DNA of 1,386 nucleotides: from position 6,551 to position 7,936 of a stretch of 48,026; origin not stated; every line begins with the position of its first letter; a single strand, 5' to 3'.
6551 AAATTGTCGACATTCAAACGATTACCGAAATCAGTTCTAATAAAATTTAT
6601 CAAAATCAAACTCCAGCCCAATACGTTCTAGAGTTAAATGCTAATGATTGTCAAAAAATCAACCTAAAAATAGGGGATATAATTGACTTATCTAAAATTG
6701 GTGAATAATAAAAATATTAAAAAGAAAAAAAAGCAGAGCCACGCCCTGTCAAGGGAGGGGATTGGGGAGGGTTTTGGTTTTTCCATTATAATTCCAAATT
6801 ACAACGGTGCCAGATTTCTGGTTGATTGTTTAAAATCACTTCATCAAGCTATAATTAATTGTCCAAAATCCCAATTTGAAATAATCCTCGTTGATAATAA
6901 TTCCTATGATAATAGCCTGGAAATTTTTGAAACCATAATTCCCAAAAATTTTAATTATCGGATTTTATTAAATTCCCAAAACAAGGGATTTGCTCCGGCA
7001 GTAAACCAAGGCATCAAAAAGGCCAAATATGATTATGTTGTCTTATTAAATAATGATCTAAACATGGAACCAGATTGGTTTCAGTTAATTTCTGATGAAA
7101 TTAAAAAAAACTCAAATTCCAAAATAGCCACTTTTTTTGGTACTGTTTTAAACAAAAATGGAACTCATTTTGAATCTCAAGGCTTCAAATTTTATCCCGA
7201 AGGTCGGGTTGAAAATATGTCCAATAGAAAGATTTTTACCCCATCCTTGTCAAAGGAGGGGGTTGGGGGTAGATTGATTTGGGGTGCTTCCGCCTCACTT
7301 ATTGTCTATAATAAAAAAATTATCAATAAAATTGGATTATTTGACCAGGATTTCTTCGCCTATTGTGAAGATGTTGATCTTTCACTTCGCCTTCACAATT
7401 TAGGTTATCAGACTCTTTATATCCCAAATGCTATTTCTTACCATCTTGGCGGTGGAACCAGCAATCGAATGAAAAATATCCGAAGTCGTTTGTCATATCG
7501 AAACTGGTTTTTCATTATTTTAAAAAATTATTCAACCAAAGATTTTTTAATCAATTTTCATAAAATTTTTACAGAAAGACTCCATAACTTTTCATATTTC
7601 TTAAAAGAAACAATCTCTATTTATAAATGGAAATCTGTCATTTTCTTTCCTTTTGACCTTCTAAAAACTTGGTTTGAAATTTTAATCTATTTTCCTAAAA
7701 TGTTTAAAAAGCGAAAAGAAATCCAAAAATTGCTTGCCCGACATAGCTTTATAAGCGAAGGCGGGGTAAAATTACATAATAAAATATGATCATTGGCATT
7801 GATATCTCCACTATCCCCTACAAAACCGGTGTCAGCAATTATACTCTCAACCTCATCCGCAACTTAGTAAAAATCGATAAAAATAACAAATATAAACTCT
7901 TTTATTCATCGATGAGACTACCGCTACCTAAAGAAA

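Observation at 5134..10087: Family of GC-rich double-hairpin mini-elements, mostly inserted in frame inside glycosyltransferase genes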

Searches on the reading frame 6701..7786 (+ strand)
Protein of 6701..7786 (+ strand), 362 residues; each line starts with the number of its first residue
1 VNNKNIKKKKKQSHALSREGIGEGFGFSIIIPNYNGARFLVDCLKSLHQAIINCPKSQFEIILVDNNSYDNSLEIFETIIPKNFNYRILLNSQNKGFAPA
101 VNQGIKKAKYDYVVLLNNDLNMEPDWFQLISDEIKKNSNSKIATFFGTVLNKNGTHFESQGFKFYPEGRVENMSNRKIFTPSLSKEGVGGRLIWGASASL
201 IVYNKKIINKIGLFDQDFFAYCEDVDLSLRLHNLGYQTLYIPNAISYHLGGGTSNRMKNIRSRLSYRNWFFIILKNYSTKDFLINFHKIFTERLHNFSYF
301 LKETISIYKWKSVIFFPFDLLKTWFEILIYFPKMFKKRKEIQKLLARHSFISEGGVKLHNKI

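Call 30: find_homologous_proteins(query=window:6701-7786:+, max_evalue=1e-10)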
Query window:6701-7786:+ (362 aa): 1264 proteins with E <= 1e-10 among 3512 candidates; the best 120 are listed.
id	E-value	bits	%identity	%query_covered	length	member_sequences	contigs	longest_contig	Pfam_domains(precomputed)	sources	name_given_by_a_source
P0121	1.7e-240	815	100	100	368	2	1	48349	PF13632.13,PF10111.15,PF13641.13,PF00535.33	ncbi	-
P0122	6.2e-167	573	75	93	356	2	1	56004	PF13632.13,PF10111.15,PF13641.13,PF00535.33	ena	-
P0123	5.8e-156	537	75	90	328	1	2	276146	PF13632.13,PF10111.15,PF13641.13,PF00535.33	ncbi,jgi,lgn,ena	ncbi:MAG: glycosyltransferase family 2 protein [Candidatus Shapirobacteria bacterium]|jgi:GT2 family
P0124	3.8e-154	531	73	93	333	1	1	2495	PF10111.15,PF13641.13,PF00535.33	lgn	-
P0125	2.1e-153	529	75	91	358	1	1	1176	PF13632.13,PF10111.15,PF13641.13,PF00535.33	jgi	jgi:GT2 family glycosyltransferase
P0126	1.1e-149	516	72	92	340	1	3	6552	PF13632.13,PF10111.15,PF13641.13,PF00535.33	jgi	-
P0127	2.1e-147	509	73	88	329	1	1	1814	PF13632.13,PF10111.15,PF13641.13,PF00535.33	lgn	-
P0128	6.0e-143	494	72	89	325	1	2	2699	PF13632.13,PF10111.15,PF13641.13,PF00535.33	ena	-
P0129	3.0e-141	489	70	89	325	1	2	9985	PF13632.13,PF10111.15,PF13641.13,PF00535.33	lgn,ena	-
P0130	8.4e-140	484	64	92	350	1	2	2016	PF10111.15,PF13641.13,PF00535.33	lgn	-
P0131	6.5e-139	481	70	89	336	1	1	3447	PF10111.15,PF13641.13,PF00535.33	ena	-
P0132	1.0e-138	480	70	93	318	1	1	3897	PF10111.15,PF13641.13,PF00535.33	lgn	-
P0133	2.9e-137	475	67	90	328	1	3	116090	PF10111.15,PF13641.13,PF00535.33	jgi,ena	-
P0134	1.8e-136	473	67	90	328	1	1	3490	PF10111.15,PF13641.13,PF00535.33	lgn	-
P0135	2.7e-136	472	67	88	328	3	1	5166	PF10111.15,PF13641.13,PF00535.33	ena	-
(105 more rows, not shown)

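Call 63: predict_structure(alignment_id=A2)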
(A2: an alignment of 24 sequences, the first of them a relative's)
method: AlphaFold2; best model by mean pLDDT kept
length: 368 residues; sequences in the alignment: 24
mean_pLDDT: 79.1   pTM: 0.79
mean pLDDT of the five models: 79.1, 78.1, 77.2, 75.8, 73.6
residues with pLDDT >= 90: 153; 70-90: 139; 50-70: 23; < 50: 53
segments of 3 or more residues with pLDDT < 50: 1-29, 189-196, 355-368
pLDDT, mean of each block of 10 residues (from residue 1): 28 31 37 92 84 96 95 90 91 94 92 96 91 94 89 87 77 71 62 44 72 92 81 84 86 78 85 87 83 89 92 95 95 93 87 46 29
secondary structure, 60 per line:
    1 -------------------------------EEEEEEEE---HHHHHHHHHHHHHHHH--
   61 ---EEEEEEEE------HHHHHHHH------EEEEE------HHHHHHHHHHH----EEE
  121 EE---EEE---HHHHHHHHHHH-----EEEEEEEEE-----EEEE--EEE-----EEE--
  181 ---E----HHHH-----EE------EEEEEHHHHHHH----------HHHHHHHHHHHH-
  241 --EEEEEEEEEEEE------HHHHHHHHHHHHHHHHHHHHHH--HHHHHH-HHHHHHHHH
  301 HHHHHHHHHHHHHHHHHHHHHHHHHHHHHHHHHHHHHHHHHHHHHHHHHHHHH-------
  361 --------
elements in order: E32-39 H43-58 E64-71 H78-85 E92-96 H103-113 E118-122 E126-128 H132-142 E148-156 E162-165 E168-170 E176-178 H189-192 E206-210 H211-217 H228-239 E243-254 H261-282 H285-290 H292-353
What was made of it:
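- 7239..7275 (+): Element E, short form, inside GT2. Y 7239-7248 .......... (1 mismatch); loop GTCA; R 7253-7262 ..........; linker TT; third arm 7265-7275 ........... (1 mismatch). It covers residues 186-198; pLDDT is below 50 at 189-196 (call 63).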
